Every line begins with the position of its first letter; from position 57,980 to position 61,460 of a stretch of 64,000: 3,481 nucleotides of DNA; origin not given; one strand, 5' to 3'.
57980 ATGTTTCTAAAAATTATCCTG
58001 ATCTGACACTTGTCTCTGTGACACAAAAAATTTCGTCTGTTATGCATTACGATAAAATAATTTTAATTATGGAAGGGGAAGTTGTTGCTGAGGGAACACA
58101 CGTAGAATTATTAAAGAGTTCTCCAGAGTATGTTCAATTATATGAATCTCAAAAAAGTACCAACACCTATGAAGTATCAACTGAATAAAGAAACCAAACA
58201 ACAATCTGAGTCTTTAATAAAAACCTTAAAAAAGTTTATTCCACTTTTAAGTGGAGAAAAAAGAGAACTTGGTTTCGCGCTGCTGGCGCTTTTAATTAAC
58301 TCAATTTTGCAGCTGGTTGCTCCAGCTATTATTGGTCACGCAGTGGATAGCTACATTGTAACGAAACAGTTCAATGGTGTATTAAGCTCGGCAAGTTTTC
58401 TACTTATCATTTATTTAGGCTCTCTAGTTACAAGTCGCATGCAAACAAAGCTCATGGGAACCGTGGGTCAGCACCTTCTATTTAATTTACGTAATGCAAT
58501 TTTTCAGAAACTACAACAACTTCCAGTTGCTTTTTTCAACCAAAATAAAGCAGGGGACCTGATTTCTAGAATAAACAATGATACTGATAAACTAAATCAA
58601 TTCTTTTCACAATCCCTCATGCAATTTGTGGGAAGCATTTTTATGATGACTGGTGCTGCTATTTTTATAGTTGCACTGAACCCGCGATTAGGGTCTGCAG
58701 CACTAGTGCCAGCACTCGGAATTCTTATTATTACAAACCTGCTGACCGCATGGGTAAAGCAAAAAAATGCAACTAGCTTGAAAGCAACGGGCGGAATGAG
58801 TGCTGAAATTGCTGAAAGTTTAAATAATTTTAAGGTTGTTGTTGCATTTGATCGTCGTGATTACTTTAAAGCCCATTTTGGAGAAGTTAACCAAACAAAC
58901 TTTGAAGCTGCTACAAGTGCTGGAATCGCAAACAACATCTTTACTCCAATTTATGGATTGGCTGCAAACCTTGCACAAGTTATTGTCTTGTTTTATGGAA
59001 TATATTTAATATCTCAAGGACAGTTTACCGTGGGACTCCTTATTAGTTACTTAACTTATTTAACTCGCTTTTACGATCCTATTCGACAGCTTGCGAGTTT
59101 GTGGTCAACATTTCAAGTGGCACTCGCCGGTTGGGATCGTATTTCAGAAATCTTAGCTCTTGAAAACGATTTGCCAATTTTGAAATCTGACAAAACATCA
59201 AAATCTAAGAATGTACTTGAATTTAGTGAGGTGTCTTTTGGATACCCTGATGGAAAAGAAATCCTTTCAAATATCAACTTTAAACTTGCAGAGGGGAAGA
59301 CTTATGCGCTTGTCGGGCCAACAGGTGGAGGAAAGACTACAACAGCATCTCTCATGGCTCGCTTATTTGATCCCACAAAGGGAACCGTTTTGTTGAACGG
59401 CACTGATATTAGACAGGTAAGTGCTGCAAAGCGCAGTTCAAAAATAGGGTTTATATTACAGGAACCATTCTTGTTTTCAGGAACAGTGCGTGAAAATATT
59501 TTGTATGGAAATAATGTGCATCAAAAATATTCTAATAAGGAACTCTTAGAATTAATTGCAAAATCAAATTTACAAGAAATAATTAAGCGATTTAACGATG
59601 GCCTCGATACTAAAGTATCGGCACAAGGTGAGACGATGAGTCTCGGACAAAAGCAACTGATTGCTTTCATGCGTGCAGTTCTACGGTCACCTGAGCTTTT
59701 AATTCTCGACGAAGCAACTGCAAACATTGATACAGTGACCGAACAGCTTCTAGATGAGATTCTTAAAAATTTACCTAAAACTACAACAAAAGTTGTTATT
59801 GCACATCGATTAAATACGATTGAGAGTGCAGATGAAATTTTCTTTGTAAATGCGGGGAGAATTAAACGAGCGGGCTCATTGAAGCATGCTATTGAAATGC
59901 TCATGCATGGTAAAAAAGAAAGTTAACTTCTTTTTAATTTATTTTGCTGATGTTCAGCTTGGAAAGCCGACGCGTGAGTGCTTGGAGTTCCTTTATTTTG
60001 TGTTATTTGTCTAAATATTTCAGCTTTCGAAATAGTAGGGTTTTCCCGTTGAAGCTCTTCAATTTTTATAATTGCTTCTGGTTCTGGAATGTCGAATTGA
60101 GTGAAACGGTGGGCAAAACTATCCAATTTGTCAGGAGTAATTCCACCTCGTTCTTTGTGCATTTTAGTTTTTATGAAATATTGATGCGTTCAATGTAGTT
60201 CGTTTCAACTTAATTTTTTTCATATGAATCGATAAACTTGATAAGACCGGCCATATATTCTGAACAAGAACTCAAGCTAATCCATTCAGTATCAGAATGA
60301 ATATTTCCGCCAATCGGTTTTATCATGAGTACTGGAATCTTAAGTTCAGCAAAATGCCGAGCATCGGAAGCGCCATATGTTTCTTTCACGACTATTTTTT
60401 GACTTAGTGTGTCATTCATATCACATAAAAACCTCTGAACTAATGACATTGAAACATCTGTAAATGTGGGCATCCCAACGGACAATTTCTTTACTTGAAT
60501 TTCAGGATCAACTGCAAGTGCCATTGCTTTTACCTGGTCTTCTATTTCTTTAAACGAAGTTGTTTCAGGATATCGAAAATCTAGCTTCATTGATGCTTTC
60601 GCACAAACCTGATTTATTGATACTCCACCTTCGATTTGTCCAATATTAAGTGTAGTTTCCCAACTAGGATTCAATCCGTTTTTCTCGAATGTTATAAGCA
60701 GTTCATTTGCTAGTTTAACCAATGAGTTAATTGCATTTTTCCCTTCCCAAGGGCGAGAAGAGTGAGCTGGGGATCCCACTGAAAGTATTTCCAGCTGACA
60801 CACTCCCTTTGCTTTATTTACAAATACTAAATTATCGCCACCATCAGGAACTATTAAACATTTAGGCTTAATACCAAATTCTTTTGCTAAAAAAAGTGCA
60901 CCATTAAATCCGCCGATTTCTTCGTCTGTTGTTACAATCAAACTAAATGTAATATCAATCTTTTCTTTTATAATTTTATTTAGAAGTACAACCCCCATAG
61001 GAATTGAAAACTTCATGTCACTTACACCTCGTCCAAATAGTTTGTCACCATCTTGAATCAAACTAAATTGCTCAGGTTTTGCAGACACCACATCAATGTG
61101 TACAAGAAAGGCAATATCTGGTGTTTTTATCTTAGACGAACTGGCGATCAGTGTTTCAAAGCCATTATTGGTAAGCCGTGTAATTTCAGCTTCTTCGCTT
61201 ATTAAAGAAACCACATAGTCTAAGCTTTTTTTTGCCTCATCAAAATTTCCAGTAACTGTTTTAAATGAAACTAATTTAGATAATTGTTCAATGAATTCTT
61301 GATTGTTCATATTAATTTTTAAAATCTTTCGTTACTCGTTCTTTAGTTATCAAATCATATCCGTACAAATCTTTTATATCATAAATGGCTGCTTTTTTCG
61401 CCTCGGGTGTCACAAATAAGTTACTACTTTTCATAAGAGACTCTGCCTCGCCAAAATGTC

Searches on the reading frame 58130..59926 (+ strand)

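Call 63: search_protein_families(library=pfam, proteins=[window:58130-59926:+], max_evalue=0.00001)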
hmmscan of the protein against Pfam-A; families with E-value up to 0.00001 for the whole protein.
window:58130-59926:+ (598 aa): 3 families
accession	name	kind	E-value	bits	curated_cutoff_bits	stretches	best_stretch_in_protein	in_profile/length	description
PF00664.28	ABC_membrane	-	5.6e-49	167.7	28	1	48-314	2-270/274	ABC transporter transmembrane region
PF00005.33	ABC_tran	-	5.3e-31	108.5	25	1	379-531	1-137/137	ABC transporter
PF02463.25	SMC_N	-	4.8e-06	26.6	40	1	387-574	135-212/220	RecF/RecN/SMC N terminal domain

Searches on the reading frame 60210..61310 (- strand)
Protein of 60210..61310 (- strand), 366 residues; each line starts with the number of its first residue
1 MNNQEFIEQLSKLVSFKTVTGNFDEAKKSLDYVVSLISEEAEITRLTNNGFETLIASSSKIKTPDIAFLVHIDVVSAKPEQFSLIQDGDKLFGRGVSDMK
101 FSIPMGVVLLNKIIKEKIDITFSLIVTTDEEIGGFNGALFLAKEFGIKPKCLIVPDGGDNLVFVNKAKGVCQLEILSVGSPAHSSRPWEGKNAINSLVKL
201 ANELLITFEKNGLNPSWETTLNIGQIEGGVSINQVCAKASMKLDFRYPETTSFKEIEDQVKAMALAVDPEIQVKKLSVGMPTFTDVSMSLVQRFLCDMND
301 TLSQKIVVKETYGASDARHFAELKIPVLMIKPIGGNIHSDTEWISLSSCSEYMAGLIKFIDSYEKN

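Call 63: search_protein_families(library=pfam, proteins=[window:60210-61310:-], max_evalue=0.00001)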
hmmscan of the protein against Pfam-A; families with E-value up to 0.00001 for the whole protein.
window:60210-61310:- (366 aa): 2 families
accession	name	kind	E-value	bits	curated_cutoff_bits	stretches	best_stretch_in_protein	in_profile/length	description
PF01546.33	Peptidase_M20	-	1.4e-18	68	24.6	1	68-360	2-204/206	Peptidase family M20/M25/M40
PF07687.19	M20_dimer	-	1.5e-16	60.7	21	1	167-268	3-103/107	Peptidase dimerisation domain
